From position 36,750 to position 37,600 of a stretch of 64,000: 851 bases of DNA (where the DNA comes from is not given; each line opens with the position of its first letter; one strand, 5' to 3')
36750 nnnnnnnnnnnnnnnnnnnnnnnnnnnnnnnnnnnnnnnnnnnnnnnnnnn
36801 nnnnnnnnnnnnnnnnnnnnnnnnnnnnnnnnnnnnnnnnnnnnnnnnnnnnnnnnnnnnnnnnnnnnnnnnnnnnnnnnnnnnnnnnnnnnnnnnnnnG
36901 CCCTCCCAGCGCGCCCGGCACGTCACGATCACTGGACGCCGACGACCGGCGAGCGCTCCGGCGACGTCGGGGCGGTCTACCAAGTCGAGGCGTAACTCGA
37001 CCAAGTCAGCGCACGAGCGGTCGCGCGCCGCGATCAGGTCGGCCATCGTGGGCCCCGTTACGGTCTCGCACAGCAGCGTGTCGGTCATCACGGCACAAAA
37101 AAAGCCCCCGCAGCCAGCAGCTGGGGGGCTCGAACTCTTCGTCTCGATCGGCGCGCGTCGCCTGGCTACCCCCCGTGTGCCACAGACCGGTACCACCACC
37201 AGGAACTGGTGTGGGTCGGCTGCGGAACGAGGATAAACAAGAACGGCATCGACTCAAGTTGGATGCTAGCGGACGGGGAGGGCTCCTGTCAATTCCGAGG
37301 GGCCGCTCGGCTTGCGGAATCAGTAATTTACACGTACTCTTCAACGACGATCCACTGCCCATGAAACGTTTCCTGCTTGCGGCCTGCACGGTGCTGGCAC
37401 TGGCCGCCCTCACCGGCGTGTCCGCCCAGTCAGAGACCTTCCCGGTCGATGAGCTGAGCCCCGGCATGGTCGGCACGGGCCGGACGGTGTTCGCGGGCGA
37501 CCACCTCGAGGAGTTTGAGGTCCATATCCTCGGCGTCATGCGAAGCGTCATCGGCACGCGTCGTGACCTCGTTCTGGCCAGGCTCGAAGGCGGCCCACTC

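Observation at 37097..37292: Ribosome-mediated attenuator with a Trp-Trp-Trp-Tyr leader peptide controlling the whole aromatic operon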

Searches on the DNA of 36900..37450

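Call 8: search_rna_families(source=window, start=36900, end=37450, threshold=evalue, max_evalue=10)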
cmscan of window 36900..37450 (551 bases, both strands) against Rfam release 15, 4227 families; matches with E-value up to 10: 4.
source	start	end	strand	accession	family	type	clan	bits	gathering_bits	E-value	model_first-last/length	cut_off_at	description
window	37098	37212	-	RF02552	RcsR1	Gene; sRNA;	-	16.4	60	0.97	1-96/96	no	RcsR1 sRNA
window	37362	37449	-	RF01383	GRIK4_3p_UTR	Gene;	-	15.4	38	2.3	1-94/94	no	GRIK4 3 prime UTR element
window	37097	37247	-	RF02868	ncS037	Gene; sRNA;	-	15.2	112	4.8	1-152/152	no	Burkholderia sRNA 37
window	37066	37131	+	RF02236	asX2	Gene; sRNA;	-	14.1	70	4.4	1-87/87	no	Xanthomonas sRNA asX2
